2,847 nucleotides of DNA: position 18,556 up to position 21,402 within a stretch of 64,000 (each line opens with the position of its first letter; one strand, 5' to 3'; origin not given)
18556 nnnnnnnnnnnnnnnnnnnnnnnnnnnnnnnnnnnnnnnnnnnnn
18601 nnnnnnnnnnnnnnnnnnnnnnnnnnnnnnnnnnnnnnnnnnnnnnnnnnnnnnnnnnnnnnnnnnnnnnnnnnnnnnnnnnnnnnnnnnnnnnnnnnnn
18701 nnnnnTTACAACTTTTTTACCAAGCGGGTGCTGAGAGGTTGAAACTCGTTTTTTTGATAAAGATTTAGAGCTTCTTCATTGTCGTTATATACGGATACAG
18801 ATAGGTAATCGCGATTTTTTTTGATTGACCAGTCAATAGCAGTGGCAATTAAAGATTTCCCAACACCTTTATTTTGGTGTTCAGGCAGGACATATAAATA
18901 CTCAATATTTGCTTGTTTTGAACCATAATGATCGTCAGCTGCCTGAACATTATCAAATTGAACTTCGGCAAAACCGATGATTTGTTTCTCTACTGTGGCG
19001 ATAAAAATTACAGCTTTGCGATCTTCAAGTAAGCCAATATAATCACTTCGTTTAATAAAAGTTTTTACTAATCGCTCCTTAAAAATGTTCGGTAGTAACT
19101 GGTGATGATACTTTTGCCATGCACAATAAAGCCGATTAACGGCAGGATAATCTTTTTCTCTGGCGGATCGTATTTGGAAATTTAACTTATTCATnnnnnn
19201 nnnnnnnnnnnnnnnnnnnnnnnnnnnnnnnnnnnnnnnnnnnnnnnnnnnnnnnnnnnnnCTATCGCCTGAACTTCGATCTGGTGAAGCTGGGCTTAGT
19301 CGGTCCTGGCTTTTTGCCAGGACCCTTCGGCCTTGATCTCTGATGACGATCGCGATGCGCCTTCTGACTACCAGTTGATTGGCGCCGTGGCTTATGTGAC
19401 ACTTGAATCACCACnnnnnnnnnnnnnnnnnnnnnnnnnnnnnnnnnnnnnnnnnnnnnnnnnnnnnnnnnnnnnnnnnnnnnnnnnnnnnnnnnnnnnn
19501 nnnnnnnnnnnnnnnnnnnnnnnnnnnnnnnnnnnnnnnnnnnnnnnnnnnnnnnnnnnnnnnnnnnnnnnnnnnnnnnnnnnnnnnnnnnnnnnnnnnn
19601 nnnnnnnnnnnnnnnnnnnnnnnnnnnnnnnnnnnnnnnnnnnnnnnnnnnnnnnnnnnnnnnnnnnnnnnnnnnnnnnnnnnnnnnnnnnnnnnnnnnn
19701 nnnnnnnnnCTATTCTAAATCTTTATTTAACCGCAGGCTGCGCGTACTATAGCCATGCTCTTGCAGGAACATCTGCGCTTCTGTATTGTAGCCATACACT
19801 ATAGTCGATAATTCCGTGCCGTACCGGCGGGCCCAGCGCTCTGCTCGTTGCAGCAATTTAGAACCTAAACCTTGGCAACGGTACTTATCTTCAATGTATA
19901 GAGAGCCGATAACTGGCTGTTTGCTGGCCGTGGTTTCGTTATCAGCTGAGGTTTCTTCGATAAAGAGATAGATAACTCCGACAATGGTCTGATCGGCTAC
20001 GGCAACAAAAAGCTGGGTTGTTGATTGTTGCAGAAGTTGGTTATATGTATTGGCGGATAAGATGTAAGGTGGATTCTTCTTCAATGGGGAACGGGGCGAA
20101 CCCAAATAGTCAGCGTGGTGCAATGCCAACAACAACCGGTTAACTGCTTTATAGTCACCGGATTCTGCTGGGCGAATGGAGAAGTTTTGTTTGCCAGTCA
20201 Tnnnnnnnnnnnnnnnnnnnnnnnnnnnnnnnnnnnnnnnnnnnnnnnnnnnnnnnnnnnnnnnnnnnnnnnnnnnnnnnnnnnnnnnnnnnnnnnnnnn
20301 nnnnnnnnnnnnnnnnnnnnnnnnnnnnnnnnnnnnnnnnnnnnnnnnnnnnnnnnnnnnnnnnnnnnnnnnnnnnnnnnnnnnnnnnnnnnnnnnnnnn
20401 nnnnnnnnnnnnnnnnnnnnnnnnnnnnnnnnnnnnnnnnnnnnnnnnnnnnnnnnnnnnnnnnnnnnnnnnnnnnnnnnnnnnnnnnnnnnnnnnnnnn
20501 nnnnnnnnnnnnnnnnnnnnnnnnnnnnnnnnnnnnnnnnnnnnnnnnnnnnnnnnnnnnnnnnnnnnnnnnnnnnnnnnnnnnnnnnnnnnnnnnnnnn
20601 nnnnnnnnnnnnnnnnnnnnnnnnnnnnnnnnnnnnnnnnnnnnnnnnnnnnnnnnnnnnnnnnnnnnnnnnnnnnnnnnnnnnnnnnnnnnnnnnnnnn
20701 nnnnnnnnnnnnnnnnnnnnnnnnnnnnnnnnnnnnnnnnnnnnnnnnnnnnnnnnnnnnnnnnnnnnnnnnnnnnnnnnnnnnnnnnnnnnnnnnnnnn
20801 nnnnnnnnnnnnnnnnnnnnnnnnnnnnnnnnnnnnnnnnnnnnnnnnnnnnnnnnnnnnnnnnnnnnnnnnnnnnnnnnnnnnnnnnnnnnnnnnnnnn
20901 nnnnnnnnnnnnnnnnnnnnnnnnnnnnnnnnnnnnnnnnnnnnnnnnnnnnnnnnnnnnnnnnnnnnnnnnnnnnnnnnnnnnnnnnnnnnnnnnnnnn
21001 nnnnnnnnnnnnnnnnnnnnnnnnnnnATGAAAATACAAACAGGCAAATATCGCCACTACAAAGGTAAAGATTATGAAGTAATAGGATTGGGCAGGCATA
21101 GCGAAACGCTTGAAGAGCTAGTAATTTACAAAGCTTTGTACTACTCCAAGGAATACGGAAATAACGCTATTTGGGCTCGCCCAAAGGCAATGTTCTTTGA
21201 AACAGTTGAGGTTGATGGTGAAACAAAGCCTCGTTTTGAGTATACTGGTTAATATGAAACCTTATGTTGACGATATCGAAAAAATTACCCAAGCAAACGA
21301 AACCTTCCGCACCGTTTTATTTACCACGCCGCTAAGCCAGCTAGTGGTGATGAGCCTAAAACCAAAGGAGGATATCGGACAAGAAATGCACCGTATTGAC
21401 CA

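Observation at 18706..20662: Tandemly duplicated module: GNAT acetyltransferase, small basic protein and tRNA-Gln(CUG)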

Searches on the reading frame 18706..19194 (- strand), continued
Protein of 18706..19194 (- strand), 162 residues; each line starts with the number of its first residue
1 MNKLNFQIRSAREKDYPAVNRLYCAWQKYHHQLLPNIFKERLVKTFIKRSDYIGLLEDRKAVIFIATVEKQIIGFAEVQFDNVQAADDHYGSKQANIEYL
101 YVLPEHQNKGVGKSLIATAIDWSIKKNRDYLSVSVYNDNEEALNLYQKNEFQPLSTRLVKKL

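Call 96: search_solved_structures(query=A4, max_evalue=1)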
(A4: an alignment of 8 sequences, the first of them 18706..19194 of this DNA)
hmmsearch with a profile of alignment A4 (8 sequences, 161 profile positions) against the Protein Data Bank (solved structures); distinct sequences matched with E-value up to 1: 221 (the best 60 are shown).
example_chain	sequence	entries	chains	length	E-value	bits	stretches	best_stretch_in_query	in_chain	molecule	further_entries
3jvn_A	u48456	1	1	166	3.6e-23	85.3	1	8-153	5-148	Acetyltransferase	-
1tiq_A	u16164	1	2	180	6.1e-16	61.8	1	5-151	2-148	Protease synthase and sporulation negative regulatory protein PAI 1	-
4e0a_A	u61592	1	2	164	6.9e-15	58.4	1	7-151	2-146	BH1408 protein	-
4f6a_A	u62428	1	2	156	1e-14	57.8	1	7-151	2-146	BH1408 protein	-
8osp_A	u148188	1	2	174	2.2e-12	50.3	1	35-150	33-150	N-acetyltransferase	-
2aj6_A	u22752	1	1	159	1.6e-11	47.4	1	16-161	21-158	hypothetical protein MW0638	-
6wqb_A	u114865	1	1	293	4.8e-11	45.9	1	40-155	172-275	N-terminal acetyltransferase, GNAT family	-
6wqc_A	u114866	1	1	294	4.9e-11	45.9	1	40-155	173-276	N-terminal acetyltransferase, GNAT family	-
2ae6_A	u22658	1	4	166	5.3e-11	45.8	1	58-150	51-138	acetyltransferase, GNAT family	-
1z4e_A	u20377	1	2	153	2.1e-10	43.8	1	5-153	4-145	transcriptional regulator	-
6ag4_A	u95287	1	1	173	1e-09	41.6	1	51-153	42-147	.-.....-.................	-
1vkc_A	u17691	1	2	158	1.1e-09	41.4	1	48-160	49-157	putative acetyl transferase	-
6ag5_A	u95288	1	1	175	1.3e-09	41.3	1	51-153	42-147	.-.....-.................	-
9mto_A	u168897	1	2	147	2.3e-09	40.4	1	64-149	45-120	[Ribosomal protein bS18]-alanine N-acetyltransferase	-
4lx9_A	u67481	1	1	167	2.7e-09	40.2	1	51-153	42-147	ARCHAEAL AMINO-TERMINAL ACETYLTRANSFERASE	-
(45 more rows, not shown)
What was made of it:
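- Closest known: RimI / RimJ / RimL and archaeal Ard1: Nα-acetylation of small basic. Same: The family profile hits Ard1, Naa and RimI chains at E 1e-9 to 1e-6 (call 96).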

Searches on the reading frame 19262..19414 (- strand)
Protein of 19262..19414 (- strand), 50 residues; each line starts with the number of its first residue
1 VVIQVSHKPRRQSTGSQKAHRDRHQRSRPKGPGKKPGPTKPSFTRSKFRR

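Call 7: search_protein_families(library=pfam, proteins=[window:19262-19414:-], max_evalue=1)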
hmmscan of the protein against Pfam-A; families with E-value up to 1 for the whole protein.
window:19262-19414:- (50 aa): 0 families

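Call 8: search_protein_families(library=ncbifam, proteins=[window:19262-19414:-], max_evalue=1)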
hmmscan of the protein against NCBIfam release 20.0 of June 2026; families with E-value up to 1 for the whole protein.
window:19262-19414:- (50 aa): 0 families

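Call 21: find_related_loci(query=A2, collection=genome_contigs, flank=6000)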
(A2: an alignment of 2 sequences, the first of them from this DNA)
Query A2 (46 aa) in genome_contigs; peptide patterns used: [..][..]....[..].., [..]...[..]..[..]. (x = any residue, [..] = any of these).
336 stretches matched a pattern, but none encodes a relative of the query by tblastn (E <= 1e-3).
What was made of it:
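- Tried and rejected: The first genome_contigs scan with the two window paralogues also found nothing (call 21).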

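Call 22: find_related_loci(query=A2, collection=metagenome_contigs, flank=6000)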
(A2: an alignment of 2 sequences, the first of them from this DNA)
Query A2 (46 aa) in metagenome_contigs; peptide patterns used: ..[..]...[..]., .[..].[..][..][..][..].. (x = any residue, [..] = any of these).
512 stretches matched a pattern; 3 encode a relative of the query (tblastn E <= 1e-3); 3 distinct loci.
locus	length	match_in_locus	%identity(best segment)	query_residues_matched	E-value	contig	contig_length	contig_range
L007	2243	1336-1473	61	1-46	1e-15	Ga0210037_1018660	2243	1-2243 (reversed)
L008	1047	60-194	58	1-45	5e-13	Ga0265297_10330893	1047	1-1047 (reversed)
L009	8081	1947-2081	64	1-45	2e-9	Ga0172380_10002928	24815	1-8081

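Call 29: find_homologous_proteins(query=A3, max_evalue=0.01)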
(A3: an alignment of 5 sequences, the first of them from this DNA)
Query A3 (5 sequences) (46 aa, profile of the alignment): 7 proteins with E <= 0.01 among 11 candidates.
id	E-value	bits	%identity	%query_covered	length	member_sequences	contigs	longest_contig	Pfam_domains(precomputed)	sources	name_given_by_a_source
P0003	1.5e-20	91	61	100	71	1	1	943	-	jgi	-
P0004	7.5e-20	89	71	98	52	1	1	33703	-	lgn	-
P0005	4.3e-19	86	60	98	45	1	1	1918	-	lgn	-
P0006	2.2e-18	84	59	100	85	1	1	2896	-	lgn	-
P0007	6.8e-18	82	60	98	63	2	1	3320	-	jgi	-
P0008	9.8e-18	82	58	98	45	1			-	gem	-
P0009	2.2e-9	55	72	70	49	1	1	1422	-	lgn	-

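Call 31: find_encoding_contigs(protein=P0004, flank=8000, max_places=3)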
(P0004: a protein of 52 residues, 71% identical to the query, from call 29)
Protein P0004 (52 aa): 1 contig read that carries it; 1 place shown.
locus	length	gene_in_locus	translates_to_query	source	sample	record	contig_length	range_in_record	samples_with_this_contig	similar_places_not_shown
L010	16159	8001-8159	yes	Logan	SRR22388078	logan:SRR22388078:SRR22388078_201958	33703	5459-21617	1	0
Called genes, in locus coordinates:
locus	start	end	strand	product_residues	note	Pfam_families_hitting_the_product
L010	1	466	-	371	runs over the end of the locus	PF01368:DHH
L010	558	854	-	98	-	-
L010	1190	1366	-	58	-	PF00462:Glutaredoxin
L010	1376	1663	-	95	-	PF12840:HTH_20 (weak), PF01022:HTH_5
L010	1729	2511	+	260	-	PF08818:DUF1801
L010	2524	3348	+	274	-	PF04266:ASCH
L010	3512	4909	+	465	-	PF04055:Radical_SAM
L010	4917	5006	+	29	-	-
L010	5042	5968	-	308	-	PF01636:APH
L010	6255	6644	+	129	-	PF13242:Hydrolase_like (weak)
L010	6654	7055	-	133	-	PF00903:Glyoxalase, PF06983:3-dmu-9_3-mt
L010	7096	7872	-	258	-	PF01725:Ham1p_like, PF14520:HHH_5 (weak)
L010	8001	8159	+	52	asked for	-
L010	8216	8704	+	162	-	PF13302:Acetyltransf_3 (weak), PF00583:Acetyltransf_1, PF13673:Acetyltransf_10, PF13508:Acetyltransf_7, PF08445:FR47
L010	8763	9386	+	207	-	PF01725:Ham1p_like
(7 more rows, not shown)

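Call 32: find_encoding_contigs(protein=P0007, flank=5000, max_places=3)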
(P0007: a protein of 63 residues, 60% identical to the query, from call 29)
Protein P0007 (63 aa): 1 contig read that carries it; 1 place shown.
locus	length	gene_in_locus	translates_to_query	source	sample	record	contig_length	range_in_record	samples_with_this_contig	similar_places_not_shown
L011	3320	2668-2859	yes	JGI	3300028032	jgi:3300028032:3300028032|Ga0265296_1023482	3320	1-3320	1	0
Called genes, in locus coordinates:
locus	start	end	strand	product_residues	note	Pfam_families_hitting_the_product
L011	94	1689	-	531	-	PF00512:HisKA, PF02518:HATPase_c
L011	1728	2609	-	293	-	PF01040:UbiA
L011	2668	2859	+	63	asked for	-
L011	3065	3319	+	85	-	?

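Call 33: find_encoding_contigs(protein=P0006, flank=5000, max_places=3)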
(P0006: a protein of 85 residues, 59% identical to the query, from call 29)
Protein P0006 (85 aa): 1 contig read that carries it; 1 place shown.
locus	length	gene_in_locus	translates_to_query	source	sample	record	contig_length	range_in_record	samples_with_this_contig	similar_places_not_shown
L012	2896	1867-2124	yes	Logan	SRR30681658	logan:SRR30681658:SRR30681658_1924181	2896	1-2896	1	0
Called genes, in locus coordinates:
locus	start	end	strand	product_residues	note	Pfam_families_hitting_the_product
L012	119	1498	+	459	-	-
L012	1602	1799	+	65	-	-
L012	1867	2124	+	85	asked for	-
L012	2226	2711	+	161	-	PF00583:Acetyltransf_1, PF13673:Acetyltransf_10, PF13508:Acetyltransf_7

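Call 35: find_encoding_contigs(protein=P0005, flank=5000, max_places=3)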
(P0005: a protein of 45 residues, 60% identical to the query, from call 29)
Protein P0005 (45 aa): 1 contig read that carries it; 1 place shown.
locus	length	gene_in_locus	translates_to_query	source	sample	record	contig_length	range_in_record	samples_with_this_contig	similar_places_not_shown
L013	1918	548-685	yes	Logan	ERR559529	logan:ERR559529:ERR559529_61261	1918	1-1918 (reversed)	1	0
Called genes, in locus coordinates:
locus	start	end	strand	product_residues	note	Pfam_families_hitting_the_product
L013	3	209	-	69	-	?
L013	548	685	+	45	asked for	-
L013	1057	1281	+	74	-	-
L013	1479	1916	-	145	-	?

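Call 36: find_encoding_contigs(protein=P0009, flank=5000, max_places=3)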
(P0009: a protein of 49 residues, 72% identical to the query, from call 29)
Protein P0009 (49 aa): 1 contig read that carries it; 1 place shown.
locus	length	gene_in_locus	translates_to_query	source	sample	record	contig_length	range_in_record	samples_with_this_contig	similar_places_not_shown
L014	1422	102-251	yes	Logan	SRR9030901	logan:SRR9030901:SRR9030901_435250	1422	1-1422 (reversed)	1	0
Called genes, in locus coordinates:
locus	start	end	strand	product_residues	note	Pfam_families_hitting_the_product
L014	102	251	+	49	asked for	-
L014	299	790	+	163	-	PF00583:Acetyltransf_1, PF13673:Acetyltransf_10 (weak), PF13508:Acetyltransf_7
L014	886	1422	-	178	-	?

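Call 49: search_protein_families(library=pfam, proteins=[L009:2165-2734:+], max_evalue=10)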
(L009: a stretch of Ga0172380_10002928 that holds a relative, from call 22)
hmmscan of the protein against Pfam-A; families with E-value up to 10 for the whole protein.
L009:2165-2734:+ (189 aa): 1 family
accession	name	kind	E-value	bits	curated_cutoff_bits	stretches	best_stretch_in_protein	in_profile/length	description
PF04237.18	YjbR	-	0.11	13.7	30.1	1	103-152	22-69/88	YjbR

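Call 75: search_protein_families(library=padloc, proteins=[window:19265-19402:-], max_evalue=0.1)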
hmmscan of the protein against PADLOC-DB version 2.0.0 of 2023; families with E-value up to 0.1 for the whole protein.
seq(46 aa): 0 families

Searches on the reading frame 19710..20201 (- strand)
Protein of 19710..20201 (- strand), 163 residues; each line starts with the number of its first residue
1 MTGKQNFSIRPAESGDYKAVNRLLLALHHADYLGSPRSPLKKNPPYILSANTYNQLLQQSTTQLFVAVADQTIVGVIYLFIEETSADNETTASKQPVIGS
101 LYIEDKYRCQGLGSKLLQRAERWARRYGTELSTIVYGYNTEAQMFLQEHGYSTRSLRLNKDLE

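Call 7: search_protein_families(library=pfam, proteins=[window:19710-20201:-], max_evalue=1)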
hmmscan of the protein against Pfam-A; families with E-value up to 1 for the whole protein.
window:19710-20201:- (163 aa): 6 families
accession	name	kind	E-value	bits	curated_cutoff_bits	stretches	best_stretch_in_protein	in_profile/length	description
PF00583.31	Acetyltransf_1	-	3.2e-13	50.4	20.7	1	56-151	24-116/116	Acetyltransferase (GNAT) family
PF13508.13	Acetyltransf_7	-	1.7e-10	41.5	27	1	62-152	3-83/84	Acetyltransferase (GNAT) domain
PF13673.13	Acetyltransf_10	-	5.5e-10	39.8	23.6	1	49-153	18-109/128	Acetyltransferase (GNAT) domain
PF17013.11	Acetyltransf_15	-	0.002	18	35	1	57-128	31-106/210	Putative acetyl-transferase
PF08445.16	FR47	-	0.0051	17.2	22.1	1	92-154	18-80/86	FR47-like protein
PF14542.12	Acetyltransf_CG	-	0.1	13.2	30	1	97-129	26-58/80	GCN5-related N-acetyl-transferase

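Call 8: search_protein_families(library=ncbifam, proteins=[window:19710-20201:-], max_evalue=1)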
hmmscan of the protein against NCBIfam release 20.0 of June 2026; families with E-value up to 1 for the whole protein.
window:19710-20201:- (163 aa): 25 families
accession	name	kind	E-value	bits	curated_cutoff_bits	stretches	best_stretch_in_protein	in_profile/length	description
NF043067.1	AAC_6p_group_E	equivalog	8.9e-09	35.3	140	1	52-148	28-124/140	aminoglycoside 6'-N-acetyltransferase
NF053587.1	SpmdActasePaiA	equivalog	3.1e-06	27.1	250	1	53-151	50-147/172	spermidine/spermine N(1)-acetyltransferase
NF007530.0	PRK10146.1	equivalog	3.1e-05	24.3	142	1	51-161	36-143/144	aminoalkylphosphonate N-acetyltransferase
NF000224.3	AAC_6p_Acine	exception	3.4e-05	23.9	225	1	54-128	34-108/146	AAC(6')-Ighjkrstuvwx family aminoglycoside N-acetyltransferase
NF002959.0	PRK03624.1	equivalog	8.1e-05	22.4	124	1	100-154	77-132/147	GNAT family acetyltransferase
TIGR01575.1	rimI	equivalog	0.00022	21.4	86.4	1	52-157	22-118/132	ribosomal protein S18-alanine N-acetyltransferase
NF040501.1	resist_ArsN2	equivalog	0.00024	20.7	125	1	93-153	46-103/133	arsenic resistance N-acetyltransferase ArsN2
NF000123.2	AAC_6p_A34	exception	0.00032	20.6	300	1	64-129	47-111/146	aminoglycoside 6'-N-acetyltransferase AacA34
NF040503.1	resist_ArsN1a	equivalog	0.00036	20.3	170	1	100-152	81-134/159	arsinothricin resistance N-acetyltransferase ArsN1 family A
NF007853.0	PRK10562.1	equivalog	0.00045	20.5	125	1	96-158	69-127/146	N-acetyltransferase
NF033077.0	AAC_6p_A30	exception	0.001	19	255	1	90-129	69-108/129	aminoglycoside 6'-N-acetyltransferase AAC(6')-30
NF041716.1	HxA_phane_GNAT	equivalog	0.0029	17.5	250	1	8-152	3-141/152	cyclophane-containing RiPP N-acetyltransferase HaaN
NF005840.0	PRK07757.1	equivalog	0.0032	17.4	154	1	57-152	37-119/153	N-acetyltransferase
TIGR03585.1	PseH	equivalog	0.0033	17.5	93.1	1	54-155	43-137/156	UDP-4-amino-4,6-dideoxy-N-acetyl-beta-L-altrosamine N-acetyltransferase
NF000359.1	sat3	exception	0.0033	17.5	360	1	46-127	55-127/180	streptothricin N-acetyltransferase Sat3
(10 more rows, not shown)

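Call 20: search_solved_structures(query=window:19710-20201:-, max_evalue=0.01)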
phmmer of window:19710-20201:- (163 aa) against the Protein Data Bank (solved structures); distinct sequences matched with E-value up to 0.01: 6.
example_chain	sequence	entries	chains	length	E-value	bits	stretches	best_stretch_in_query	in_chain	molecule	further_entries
3jvn_A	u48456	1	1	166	6.9e-07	32.6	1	9-158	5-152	Acetyltransferase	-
8heh_A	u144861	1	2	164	6.5e-06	29.5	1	95-152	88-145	GNAT family N-acetyltransferase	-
1vkc_A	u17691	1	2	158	4.8e-05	26.6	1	52-160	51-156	putative acetyl transferase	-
8osp_A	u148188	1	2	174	0.00033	23.9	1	38-152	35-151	N-acetyltransferase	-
1vhs_A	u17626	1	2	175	0.0007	22.9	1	99-153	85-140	similar to phosphinothricin acetyltransferase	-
2ae6_A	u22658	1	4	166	0.0029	20.8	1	42-152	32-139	acetyltransferase, GNAT family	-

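Call 75: search_protein_families(library=padloc, proteins=[window:19710-20201:-], max_evalue=0.1)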
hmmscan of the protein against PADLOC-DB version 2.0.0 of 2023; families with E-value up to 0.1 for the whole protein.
window:19710-20201:- (163 aa): 0 families

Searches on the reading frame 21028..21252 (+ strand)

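Call 7: search_protein_families(library=pfam, proteins=[window:21028-21252:+], max_evalue=1)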
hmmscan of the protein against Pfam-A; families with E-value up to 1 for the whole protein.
window:21028-21252:+ (74 aa): 1 family
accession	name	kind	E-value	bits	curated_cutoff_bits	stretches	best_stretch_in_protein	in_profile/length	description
PF07866.17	DUF1653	-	6.6e-28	97.3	23.5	1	6-72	1-62/62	Protein of unknown function (DUF1653)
